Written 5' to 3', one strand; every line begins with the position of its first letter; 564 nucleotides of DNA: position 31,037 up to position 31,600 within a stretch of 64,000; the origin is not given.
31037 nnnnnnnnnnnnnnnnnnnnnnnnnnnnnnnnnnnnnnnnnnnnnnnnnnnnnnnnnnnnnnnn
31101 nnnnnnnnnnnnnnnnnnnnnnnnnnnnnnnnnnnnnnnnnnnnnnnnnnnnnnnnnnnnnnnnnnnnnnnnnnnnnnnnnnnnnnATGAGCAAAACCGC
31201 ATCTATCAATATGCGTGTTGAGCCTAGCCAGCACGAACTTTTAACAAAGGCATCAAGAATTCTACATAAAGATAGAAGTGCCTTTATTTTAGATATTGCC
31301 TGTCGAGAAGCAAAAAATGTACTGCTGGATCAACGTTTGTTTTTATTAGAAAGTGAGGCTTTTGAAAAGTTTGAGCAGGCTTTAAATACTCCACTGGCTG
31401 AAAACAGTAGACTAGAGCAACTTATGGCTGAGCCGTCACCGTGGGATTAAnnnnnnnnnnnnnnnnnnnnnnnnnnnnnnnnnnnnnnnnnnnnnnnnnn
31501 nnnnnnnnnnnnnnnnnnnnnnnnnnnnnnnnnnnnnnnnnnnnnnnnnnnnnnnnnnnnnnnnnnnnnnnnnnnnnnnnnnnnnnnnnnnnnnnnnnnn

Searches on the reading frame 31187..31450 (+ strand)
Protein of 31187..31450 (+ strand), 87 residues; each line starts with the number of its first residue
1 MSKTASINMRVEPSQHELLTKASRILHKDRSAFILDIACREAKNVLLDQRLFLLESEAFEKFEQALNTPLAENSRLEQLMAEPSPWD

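Call 3: search_protein_families(library=pfam, proteins=[window:31187-31450:+], max_evalue=0.01)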
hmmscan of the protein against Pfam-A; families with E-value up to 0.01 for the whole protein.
window:31187-31450:+ (87 aa): 1 family
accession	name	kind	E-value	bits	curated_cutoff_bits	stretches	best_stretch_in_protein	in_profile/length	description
PF08681.18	TacA1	-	1.8e-21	76.3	21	1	7-81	2-76/80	Antitoxin TacA 1-like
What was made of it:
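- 31187..31450 (+): tacA-like antitoxin, 87 aa (DUF1778/TacA1, ribbon-helix-helix). PF08681 at E 1.8e-21 (call 3).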

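Call 4: search_protein_families(library=ncbifam, proteins=[window:31187-31450:+], max_evalue=0.01)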
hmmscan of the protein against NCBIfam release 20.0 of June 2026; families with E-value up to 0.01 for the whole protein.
window:31187-31450:+ (87 aa): 0 families

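Call 7: search_solved_structures(query=window:31187-31450:+, max_evalue=0.01, show_alignments=2)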
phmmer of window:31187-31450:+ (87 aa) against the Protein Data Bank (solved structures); distinct sequences matched with E-value up to 0.01: 5.
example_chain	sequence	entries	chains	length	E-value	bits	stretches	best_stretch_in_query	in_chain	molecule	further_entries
7f37_C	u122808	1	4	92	3e-19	72.1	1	2-87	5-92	DUF1778 domain-containing protein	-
7zg6_A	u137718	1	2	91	4.6e-17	65.1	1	4-87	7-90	DUF1778 domain-containing protein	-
7ak7_C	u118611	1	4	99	1.6e-12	50.7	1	3-87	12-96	CopG family transcriptional regulator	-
6ajm_C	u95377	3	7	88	0.005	20.6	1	5-78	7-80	DUF1778 domain-containing protein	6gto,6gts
6ajn_C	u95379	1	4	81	0.008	19.9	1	7-78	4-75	DUF1778 domain-containing protein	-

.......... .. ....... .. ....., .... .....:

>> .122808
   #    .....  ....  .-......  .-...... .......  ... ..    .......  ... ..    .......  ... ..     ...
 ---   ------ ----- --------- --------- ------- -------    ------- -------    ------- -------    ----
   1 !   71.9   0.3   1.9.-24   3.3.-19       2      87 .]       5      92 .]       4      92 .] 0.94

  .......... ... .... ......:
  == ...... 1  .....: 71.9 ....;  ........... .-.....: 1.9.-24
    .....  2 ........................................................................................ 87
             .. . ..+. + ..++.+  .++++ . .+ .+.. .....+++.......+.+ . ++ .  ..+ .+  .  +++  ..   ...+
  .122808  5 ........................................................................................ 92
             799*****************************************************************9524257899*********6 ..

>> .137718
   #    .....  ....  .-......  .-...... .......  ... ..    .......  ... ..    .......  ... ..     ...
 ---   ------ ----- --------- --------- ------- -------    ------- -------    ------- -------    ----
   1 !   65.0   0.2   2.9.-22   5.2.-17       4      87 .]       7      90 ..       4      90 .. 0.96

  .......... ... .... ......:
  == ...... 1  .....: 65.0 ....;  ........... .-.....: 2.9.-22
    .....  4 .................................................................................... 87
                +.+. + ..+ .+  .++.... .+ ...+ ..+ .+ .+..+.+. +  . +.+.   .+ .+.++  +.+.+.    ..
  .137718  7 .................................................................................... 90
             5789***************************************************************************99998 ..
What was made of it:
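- Antitoxin against 7F37_C: 3e-19 (call 7).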

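Call 25: search_protein_families(library=padloc, proteins=[window:31187-31450:+], max_evalue=0.01)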
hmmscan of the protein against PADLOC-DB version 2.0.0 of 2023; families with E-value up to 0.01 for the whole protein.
window:31187-31450:+ (87 aa): 0 families
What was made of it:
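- No specific NCBIfam model and no PADLOC model matched (calls 4, 25).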
